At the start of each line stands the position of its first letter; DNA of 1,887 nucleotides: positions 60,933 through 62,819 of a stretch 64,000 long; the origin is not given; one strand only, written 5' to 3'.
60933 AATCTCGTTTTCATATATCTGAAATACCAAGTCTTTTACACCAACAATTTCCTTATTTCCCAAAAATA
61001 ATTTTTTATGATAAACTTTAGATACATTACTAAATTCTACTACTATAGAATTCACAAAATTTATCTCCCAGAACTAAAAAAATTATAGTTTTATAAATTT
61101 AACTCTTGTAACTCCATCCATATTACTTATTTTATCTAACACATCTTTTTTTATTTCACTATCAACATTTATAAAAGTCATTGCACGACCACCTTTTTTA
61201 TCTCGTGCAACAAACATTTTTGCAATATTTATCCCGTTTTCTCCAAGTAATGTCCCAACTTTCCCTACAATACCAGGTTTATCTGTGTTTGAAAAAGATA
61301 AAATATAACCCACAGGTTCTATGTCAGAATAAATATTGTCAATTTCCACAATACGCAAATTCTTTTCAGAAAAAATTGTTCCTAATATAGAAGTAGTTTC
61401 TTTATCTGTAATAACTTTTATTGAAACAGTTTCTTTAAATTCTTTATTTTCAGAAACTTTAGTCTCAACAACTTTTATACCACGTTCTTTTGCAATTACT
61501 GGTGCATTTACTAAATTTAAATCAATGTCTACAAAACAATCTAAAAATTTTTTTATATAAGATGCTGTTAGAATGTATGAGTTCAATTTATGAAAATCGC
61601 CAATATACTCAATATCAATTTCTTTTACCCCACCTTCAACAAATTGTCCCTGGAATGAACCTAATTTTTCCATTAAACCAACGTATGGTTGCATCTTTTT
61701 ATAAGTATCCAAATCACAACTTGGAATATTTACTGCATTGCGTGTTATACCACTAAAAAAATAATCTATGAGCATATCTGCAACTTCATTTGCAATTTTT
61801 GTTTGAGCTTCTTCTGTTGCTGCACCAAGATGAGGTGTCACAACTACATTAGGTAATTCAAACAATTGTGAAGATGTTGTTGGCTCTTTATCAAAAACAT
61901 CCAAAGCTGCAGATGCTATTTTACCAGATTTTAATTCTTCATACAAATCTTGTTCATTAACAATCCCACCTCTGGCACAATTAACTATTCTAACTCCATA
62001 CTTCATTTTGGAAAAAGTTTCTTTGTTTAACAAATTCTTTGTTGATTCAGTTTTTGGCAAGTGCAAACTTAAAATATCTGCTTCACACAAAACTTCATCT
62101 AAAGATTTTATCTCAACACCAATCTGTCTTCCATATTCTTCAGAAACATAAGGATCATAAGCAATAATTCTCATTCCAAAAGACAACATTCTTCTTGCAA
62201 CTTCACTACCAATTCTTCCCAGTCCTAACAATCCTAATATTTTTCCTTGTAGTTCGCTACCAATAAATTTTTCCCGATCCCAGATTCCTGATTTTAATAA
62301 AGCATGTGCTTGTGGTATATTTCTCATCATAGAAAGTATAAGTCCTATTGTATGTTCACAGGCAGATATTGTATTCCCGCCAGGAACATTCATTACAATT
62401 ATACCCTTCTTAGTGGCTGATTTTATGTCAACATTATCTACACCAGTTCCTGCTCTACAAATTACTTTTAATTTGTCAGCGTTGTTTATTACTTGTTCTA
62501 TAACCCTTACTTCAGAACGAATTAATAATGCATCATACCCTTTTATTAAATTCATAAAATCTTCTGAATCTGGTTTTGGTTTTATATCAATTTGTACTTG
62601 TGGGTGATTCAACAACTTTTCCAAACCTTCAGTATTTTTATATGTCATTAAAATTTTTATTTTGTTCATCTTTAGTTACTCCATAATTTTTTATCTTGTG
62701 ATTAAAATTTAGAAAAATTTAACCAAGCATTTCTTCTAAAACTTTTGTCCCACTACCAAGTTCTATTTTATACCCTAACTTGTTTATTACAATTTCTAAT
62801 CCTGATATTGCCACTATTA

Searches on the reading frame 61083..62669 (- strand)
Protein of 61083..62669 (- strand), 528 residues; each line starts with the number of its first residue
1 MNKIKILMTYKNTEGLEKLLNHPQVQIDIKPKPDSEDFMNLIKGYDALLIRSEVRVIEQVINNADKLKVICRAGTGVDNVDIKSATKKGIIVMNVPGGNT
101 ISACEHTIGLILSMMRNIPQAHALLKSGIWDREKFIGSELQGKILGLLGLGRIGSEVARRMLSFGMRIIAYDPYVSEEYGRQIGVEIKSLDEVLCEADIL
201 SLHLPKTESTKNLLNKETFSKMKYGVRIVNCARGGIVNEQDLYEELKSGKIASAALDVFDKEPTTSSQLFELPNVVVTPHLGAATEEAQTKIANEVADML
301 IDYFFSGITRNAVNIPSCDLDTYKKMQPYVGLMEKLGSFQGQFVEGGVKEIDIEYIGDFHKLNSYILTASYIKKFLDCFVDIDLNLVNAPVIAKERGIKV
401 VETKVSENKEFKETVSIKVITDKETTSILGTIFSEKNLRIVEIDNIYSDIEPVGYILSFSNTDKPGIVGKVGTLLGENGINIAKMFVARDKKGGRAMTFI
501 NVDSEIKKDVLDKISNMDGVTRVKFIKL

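Call 74: search_protein_families(library=pfam, proteins=[window:61083-62669:-], max_evalue=0.00001)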
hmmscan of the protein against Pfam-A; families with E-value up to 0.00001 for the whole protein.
window:61083-62669:- (528 aa): 4 families
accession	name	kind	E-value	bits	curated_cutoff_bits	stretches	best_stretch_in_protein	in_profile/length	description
PF02826.25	2-Hacid_dh_C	-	1.6e-61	207.2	25.1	1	108-282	1-178/178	D-isomer specific 2-hydroxyacid dehydrogenase, NAD binding domain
PF00389.36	2-Hacid_dh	-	1.1e-33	116.2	24.6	1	17-314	12-134/134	D-isomer specific 2-hydroxyacid dehydrogenase, catalytic domain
PF19304.4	PGDH_inter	-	1.8e-33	115.6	27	1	325-443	1-118/119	D-3-phosphoglycerate dehydrogenase intervening domain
PF01842.31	ACT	-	1e-11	44.8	27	1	455-515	1-62/66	ACT domain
